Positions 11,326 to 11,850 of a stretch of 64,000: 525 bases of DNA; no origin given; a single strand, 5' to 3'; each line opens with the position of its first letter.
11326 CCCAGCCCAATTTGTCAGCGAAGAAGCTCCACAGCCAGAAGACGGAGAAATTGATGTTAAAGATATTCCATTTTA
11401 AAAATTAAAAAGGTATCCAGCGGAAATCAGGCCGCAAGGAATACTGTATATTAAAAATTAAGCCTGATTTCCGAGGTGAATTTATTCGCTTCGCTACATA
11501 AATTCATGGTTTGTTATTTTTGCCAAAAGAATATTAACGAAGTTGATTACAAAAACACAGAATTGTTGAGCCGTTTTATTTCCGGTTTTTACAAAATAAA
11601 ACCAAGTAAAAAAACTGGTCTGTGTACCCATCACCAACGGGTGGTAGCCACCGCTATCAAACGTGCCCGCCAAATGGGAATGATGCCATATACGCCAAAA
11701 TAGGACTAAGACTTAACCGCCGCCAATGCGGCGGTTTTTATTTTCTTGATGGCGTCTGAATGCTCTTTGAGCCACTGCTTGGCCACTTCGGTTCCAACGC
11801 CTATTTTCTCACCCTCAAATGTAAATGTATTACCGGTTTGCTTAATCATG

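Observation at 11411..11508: Homologous two-hairpin leader before rpsR and rpoC: an identical 33-nt start-codon hairpin plus a covarying stem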

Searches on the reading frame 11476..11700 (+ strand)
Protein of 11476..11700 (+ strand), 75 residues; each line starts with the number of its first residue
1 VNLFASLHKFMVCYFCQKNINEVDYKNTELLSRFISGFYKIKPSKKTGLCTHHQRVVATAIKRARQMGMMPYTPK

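Call 13: find_encoding_contigs(protein=window:11506-11700:+, flank=10000, max_places=10)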
Protein seq(65 aa) (65 aa): no gene with exactly this product is on record in the collection.

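Call 14: find_encoding_contigs(protein=window:11476-11700:+, flank=10000, max_places=10)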
Protein seq(75 aa) (75 aa): 4 contigs read that carry it; 1 place shown.
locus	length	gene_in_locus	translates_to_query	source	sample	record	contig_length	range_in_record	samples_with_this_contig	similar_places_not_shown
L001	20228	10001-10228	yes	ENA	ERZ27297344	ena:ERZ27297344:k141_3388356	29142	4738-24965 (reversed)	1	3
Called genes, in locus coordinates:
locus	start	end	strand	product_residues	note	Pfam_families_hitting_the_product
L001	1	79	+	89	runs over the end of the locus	-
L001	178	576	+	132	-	PF04020:Phage_holin_4_2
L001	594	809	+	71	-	PF03840:SecG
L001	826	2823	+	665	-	PF00496:SBP_bac_5, PF01471:PG_binding_1 (weak)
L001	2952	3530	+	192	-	PF06560:GPI, PF07883:Cupin_2 (weak)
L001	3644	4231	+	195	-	-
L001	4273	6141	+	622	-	PF00753:Lactamase_B, PF12706:Lactamase_B_2, PF22505:RNase_J_b_CASP, PF17770:RNase_J_C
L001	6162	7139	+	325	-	PF00579:tRNA-synt_1b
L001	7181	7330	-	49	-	-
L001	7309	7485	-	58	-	-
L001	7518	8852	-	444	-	PF02878:PGM_PMM_I, PF02879:PGM_PMM_II, PF02880:PGM_PMM_III, PF00408:PGM_PMM_IV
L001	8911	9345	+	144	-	PF01250:Ribosomal_S6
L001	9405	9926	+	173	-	PF00436:SSB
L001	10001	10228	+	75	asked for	PF01084:Ribosomal_S18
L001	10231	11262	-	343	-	PF01637:ATPase_2 (faint), PF00154:RecA_N, PF06745:ATPase (weak), PF08423:Rad51, PF13481:AAA_25 (faint), PF27531:MT3502_N, PF21096:RecA_C (weak)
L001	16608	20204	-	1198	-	PF04997:RNA_pol_Rpb1_1, PF00623:RNA_pol_Rpb1_2, PF04983:RNA_pol_Rpb1_3, PF04998:RNA_pol_Rpb1_5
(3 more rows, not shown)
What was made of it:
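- RNase J. Its gene lies at 5748-7616 (call 14). The RpoC of this genome was called from the ATG, at 1198 aa (call 14).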

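Call 15: find_homologous_proteins(query=window:11476-11700:+, max_evalue=0.00001)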
Query seq(75 aa) (75 aa): 145 proteins with E <= 0.00001 among 145 candidates; the best 120 are listed.
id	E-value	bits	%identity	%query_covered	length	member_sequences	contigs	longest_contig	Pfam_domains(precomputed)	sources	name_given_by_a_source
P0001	6.9e-35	136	61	85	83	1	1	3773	PF01084.27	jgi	-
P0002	4.6e-34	133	91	87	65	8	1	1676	PF01084.27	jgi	jgi:small subunit ribosomal protein S18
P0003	5.9e-33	130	88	87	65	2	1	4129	PF01084.27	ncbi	ncbi:MAG: 30S ribosomal protein S18 [Patescibacteria group bacterium]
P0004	8.5e-33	129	86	87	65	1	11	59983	PF01084.27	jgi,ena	-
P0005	3.8e-32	127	80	88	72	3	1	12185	PF01084.27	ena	-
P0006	2.0e-31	125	84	85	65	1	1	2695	PF01084.27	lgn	-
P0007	2.3e-30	122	82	87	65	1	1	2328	PF01084.27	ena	-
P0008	2.7e-30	121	81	85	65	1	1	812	PF01084.27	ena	-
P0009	7.1e-30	120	82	87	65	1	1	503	PF01084.27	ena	-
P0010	7.2e-30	120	76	100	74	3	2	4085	PF01084.27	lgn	-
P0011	9.8e-30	120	83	87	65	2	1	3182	PF01084.27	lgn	-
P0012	1.2e-29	119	80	87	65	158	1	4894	PF01084.27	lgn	-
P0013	1.5e-29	119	80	87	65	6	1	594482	PF01084.27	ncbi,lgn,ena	-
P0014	1.8e-29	119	82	87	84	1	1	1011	PF01084.27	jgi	-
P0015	2.1e-29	118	71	97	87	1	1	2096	PF01084.27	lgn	-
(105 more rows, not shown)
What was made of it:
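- About 140 RpsR homologues are 64-65 aa (call 15).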

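Call 17: find_encoding_contigs(protein=P0010, flank=10000, max_places=5)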
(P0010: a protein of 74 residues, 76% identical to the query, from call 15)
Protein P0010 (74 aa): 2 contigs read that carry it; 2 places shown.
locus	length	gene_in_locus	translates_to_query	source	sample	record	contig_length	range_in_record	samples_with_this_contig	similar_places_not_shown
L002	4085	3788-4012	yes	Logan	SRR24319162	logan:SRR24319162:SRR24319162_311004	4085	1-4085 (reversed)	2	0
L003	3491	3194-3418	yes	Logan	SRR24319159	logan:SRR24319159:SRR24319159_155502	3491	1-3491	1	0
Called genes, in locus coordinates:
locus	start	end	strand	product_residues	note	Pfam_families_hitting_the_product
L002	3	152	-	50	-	?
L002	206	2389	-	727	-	PF02879:PGM_PMM_II (faint), PF02880:PGM_PMM_III (weak)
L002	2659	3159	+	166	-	PF01250:Ribosomal_S6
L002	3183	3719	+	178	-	PF00436:SSB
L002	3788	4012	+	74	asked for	PF01084:Ribosomal_S18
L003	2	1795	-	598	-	?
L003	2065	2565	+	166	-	PF01250:Ribosomal_S6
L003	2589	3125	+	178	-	PF00436:SSB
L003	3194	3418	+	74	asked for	PF01084:Ribosomal_S18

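Call 18: find_encoding_contigs(protein=P0004, flank=10000, max_places=3)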
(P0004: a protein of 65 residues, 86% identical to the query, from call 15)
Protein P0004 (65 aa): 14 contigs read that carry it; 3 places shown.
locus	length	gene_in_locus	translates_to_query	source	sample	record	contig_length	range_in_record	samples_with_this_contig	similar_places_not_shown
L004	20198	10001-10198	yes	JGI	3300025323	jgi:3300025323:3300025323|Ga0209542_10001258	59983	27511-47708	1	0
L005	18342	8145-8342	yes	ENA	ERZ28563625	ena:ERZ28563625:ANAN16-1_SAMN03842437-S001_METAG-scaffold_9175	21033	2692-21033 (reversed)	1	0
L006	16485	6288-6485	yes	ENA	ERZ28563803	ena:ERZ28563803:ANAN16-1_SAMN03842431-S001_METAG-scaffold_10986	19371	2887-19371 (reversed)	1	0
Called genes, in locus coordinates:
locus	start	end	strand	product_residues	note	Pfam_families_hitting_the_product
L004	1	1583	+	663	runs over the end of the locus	PF00496:SBP_bac_5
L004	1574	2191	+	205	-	PF06560:GPI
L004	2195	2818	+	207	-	PF14528:LAGLIDADG_3 (faint)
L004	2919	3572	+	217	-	-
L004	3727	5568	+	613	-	PF00753:Lactamase_B, PF12706:Lactamase_B_2 (weak), PF22505:RNase_J_b_CASP, PF17770:RNase_J_C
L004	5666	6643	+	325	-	PF00579:tRNA-synt_1b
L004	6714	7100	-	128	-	-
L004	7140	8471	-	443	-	PF02878:PGM_PMM_I, PF02879:PGM_PMM_II, PF02880:PGM_PMM_III, PF00408:PGM_PMM_IV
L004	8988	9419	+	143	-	PF01250:Ribosomal_S6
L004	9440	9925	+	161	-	PF00436:SSB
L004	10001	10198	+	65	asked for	PF01084:Ribosomal_S18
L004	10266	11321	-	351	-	PF00154:RecA_N, PF06745:ATPase (weak), PF08423:Rad51, PF13481:AAA_25 (faint), PF27531:MT3502_N (weak), PF21096:RecA_C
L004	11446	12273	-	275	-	-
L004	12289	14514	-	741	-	PF17854:FtsK_alpha, PF01580:FtsK_SpoIIIE, PF01935:DUF87 (weak), PF09397:FtsK_gamma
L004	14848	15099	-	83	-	PF00958:GMP_synt_C (faint)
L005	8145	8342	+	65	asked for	PF01084:Ribosomal_S18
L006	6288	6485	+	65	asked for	PF01084:Ribosomal_S18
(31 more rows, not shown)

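Call 19: find_encoding_contigs(protein=P0013, flank=10000, max_places=3)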
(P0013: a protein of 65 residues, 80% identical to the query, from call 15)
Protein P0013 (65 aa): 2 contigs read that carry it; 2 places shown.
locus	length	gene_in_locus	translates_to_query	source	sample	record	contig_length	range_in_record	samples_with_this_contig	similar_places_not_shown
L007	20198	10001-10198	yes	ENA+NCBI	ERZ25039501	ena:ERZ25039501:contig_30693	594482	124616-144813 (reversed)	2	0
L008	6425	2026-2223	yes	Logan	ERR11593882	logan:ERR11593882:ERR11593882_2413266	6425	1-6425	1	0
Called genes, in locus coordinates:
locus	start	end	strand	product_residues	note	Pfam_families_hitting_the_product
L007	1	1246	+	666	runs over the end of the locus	PF00496:SBP_bac_5, PF01471:PG_binding_1 (weak)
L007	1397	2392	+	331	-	PF01380:SIS (weak), PF10432:bact-PGI_C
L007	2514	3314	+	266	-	-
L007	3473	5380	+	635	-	PF00753:Lactamase_B, PF12706:Lactamase_B_2, PF22505:RNase_J_b_CASP, PF17770:RNase_J_C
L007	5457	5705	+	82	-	PF00579:tRNA-synt_1b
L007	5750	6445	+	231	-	PF00579:tRNA-synt_1b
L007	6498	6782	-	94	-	-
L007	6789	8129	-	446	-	PF02878:PGM_PMM_I, PF02879:PGM_PMM_II, PF02880:PGM_PMM_III, PF00408:PGM_PMM_IV (weak)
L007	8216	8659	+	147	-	PF01250:Ribosomal_S6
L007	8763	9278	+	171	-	PF00436:SSB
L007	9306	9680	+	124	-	-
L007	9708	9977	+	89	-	-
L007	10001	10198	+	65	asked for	PF01084:Ribosomal_S18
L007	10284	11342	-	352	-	PF00154:RecA_N, PF08423:Rad51, PF13481:AAA_25 (faint), PF06745:ATPase (weak), PF27531:MT3502_N (weak), PF21096:RecA_C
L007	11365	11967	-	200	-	PF18933:PsbP_2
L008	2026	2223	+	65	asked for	PF01084:Ribosomal_S18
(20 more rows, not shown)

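Call 70: find_encoding_contigs(protein=P0015, flank=3000, max_places=3)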
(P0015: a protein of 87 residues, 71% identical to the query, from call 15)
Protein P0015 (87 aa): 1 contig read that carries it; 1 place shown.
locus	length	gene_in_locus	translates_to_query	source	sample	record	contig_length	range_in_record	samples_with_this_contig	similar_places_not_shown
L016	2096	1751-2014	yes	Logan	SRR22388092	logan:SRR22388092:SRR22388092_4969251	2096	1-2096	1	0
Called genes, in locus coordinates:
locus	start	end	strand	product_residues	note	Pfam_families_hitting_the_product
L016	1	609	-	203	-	?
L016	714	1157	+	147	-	PF01250:Ribosomal_S6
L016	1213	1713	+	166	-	PF00436:SSB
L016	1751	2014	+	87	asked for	PF01084:Ribosomal_S18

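Call 71: find_encoding_contigs(protein=P0003, flank=3000, max_places=3)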
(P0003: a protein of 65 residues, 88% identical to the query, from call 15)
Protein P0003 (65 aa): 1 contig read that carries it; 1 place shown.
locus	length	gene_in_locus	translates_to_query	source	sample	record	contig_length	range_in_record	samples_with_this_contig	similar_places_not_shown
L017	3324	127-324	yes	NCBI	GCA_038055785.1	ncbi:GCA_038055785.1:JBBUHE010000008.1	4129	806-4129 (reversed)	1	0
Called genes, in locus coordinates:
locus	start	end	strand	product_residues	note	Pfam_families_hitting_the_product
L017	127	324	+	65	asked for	PF01084:Ribosomal_S18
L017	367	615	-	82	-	-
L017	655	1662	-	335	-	PF00154:RecA_N, PF08423:Rad51, PF13481:AAA_25 (faint), PF06745:ATPase (weak), PF01637:ATPase_2 (faint), PF27531:MT3502_N (weak), PF21096:RecA_C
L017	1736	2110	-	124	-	-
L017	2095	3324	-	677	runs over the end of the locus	PF13491:FtsK_4TM, PF17854:FtsK_alpha, PF01580:FtsK_SpoIIIE, PF01935:DUF87 (weak), PF09397:FtsK_gamma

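Call 72: find_encoding_contigs(protein=P0002, flank=3000, max_places=3)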
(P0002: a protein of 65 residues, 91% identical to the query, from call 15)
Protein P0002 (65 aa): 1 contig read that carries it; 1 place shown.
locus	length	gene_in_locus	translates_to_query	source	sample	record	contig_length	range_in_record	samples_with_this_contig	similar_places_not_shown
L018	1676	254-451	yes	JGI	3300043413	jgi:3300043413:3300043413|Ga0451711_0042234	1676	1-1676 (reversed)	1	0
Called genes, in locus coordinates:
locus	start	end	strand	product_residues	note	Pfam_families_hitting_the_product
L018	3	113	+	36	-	?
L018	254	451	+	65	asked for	PF01084:Ribosomal_S18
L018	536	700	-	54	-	-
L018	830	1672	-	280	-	PF00154:RecA_N, PF06745:ATPase (faint), PF08423:Rad51 (weak), PF27531:MT3502_N (weak), PF21096:RecA_C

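Call 87: find_encoding_contigs(protein=P0006, flank=2500, max_places=2)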
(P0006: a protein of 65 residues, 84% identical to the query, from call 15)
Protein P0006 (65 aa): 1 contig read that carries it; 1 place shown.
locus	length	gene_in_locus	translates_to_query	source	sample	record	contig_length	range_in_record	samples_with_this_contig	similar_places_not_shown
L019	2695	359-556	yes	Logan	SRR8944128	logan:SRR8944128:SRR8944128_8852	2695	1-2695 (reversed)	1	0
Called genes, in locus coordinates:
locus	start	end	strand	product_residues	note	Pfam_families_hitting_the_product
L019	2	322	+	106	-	?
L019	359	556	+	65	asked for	PF01084:Ribosomal_S18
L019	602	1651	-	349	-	PF00154:RecA_N, PF06745:ATPase (weak), PF08423:Rad51, PF13481:AAA_25 (faint), PF27531:MT3502_N, PF21096:RecA_C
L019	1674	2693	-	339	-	?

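Call 88: find_encoding_contigs(protein=P0011, flank=2500, max_places=2)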
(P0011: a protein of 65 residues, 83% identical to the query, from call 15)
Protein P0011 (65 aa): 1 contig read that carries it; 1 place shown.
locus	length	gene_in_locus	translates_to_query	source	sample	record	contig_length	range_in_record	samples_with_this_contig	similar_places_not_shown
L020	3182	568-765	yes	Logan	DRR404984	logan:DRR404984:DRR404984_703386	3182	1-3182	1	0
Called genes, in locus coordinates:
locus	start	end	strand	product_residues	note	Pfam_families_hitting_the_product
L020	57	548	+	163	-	PF00436:SSB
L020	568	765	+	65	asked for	PF01084:Ribosomal_S18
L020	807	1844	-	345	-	PF00154:RecA_N, PF13481:AAA_25 (faint), PF06745:ATPase (weak), PF08423:Rad51, PF27531:MT3502_N (weak), PF21096:RecA_C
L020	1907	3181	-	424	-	?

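Call 89: find_encoding_contigs(protein=P0005, flank=10000, max_places=2)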
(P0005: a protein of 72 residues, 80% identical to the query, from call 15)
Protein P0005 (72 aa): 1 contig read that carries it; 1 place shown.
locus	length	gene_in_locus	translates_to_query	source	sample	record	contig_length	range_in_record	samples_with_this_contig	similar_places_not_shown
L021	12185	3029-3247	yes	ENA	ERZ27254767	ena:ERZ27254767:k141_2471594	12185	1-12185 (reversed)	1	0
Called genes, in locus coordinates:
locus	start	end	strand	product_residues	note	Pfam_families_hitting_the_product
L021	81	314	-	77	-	-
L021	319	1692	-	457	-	PF02878:PGM_PMM_I, PF02879:PGM_PMM_II, PF02880:PGM_PMM_III, PF00408:PGM_PMM_IV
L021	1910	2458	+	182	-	PF01250:Ribosomal_S6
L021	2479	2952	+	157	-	PF00436:SSB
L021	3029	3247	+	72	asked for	PF01084:Ribosomal_S18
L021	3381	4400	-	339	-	PF00154:RecA_N, PF06745:ATPase (weak), PF08423:Rad51, PF27531:MT3502_N (weak), PF01637:ATPase_2 (faint), PF21096:RecA_C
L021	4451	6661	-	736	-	PF17854:FtsK_alpha, PF01580:FtsK_SpoIIIE, PF01935:DUF87, PF09397:FtsK_gamma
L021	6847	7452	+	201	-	PF01195:Pept_tRNA_hydro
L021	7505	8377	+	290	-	PF02481:DNA_processg_A, PF17782:WHD_DprA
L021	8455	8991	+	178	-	PF20803:PaaX_M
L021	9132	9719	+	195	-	PF01928:CYTH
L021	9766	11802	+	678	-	PF01751:Toprim, PF01131:Topoisom_bac, PF01396:Zn_ribbon_Top1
